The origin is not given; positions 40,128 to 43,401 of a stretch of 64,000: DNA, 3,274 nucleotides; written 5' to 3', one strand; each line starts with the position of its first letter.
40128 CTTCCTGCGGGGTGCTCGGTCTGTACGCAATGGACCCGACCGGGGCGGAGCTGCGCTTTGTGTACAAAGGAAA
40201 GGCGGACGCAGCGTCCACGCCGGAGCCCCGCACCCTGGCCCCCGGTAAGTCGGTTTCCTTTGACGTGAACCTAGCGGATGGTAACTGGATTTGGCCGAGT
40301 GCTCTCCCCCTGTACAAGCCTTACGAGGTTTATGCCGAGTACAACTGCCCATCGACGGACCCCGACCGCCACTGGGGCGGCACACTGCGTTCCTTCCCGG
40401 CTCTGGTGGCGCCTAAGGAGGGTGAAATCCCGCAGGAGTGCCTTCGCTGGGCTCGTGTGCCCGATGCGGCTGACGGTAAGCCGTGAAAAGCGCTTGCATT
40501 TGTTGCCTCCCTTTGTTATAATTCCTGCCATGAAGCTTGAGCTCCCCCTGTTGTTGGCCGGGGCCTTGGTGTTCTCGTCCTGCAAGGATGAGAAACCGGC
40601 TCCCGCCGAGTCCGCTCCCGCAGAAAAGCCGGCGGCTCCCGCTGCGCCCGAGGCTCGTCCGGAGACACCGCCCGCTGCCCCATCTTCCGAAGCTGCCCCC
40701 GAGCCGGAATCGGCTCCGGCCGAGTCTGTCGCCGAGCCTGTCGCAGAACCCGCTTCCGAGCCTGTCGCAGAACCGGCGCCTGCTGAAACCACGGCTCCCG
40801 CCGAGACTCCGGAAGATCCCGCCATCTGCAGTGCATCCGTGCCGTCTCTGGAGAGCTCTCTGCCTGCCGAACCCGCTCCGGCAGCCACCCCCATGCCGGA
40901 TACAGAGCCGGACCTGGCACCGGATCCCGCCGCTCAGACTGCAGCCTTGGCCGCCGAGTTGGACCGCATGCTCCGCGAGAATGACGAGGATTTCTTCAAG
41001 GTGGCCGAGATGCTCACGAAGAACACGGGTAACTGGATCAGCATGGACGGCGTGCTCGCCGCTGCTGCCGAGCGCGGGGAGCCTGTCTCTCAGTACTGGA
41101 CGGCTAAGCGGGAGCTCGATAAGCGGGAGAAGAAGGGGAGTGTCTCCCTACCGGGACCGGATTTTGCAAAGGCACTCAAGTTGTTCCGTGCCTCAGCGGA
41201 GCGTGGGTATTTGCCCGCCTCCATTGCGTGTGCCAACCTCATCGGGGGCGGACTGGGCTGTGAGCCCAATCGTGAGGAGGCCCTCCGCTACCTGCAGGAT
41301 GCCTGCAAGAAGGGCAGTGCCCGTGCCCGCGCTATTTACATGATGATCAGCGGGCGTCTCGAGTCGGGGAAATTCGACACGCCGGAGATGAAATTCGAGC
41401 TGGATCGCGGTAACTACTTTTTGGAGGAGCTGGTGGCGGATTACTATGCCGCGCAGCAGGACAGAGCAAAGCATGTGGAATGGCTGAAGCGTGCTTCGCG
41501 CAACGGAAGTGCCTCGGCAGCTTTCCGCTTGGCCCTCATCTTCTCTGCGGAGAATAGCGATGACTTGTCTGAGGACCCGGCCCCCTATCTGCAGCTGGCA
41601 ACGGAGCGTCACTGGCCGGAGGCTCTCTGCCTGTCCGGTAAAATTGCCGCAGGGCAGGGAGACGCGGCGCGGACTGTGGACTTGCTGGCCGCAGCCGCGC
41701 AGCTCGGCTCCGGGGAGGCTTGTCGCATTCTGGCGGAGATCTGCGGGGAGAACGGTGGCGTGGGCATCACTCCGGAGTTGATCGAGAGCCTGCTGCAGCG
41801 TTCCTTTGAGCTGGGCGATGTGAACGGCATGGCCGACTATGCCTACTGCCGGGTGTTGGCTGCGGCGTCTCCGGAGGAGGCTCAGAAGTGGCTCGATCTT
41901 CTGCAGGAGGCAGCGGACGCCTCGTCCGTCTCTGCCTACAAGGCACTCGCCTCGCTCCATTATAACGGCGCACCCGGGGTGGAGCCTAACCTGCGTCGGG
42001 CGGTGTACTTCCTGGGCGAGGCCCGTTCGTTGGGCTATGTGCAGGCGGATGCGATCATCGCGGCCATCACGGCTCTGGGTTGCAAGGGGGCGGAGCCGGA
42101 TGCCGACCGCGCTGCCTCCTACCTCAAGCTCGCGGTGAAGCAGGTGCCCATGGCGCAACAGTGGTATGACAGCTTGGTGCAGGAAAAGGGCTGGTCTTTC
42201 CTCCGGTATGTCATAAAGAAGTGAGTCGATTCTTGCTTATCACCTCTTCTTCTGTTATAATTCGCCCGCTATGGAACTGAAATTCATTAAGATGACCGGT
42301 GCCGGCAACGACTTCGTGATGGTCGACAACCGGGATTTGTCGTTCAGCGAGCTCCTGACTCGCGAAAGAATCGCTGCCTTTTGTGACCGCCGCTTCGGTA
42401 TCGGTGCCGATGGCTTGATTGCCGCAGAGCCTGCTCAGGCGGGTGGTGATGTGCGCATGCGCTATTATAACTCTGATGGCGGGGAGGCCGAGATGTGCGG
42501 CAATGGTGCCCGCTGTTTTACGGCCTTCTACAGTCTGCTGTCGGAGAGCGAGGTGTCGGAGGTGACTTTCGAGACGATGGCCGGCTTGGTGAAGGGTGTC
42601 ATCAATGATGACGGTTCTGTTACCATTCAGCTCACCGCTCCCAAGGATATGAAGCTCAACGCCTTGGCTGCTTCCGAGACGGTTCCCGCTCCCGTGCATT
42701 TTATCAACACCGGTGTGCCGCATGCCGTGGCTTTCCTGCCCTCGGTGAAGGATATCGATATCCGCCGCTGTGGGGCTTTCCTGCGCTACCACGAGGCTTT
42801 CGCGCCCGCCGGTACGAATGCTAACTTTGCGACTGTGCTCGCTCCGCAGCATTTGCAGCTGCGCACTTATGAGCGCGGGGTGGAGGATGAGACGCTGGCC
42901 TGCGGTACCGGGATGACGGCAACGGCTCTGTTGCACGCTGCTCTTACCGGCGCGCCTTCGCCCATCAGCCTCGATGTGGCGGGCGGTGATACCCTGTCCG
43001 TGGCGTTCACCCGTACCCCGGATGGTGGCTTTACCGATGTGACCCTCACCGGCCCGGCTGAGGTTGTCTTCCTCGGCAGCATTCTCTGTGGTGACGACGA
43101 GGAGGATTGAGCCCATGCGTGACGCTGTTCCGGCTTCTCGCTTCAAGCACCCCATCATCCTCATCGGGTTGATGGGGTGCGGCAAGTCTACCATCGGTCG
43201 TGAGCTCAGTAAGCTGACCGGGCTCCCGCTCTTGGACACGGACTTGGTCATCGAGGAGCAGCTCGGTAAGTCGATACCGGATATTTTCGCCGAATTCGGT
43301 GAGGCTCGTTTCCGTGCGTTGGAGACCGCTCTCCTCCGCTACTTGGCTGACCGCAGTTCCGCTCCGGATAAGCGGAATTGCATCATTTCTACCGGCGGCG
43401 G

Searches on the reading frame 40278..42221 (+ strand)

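Call 53: search_protein_families(library=pfam, proteins=[window:40278-42221:+], max_evalue=0.01)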
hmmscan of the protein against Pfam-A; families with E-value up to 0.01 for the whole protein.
window:40278-42221:+ (648 aa): 2 families
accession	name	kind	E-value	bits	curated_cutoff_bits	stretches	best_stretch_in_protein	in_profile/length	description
PF08238.18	Sel1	-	8.4e-09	36.1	30.7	0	553-587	3-36/36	Sel1 repeat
PF23310.1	TPR_27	-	0.0001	22.4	27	0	330-357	43-70/110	Plant tetratrico peptide repeats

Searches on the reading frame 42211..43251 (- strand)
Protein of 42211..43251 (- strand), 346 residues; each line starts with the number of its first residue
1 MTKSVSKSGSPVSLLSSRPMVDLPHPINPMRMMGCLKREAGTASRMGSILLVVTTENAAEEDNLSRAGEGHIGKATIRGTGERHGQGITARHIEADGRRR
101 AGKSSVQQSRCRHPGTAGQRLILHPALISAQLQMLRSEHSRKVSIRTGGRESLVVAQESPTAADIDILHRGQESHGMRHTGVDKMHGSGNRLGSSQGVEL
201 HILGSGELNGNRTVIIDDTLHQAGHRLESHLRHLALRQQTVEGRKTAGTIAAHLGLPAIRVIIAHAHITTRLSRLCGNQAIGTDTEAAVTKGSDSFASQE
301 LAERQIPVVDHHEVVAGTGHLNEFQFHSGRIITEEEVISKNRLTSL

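Call 53: search_protein_families(library=pfam, proteins=[window:42214-43251:-], max_evalue=0.01)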
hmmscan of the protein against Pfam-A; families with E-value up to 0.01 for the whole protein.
window:42214-43251:- (346 aa): 0 families

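Call 70: find_encoding_contigs(protein=window:42211-43251:-, flank=10000, max_places=10)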
Protein window:42211-43251:- (346 aa): no gene with exactly this product is on record in the collection.
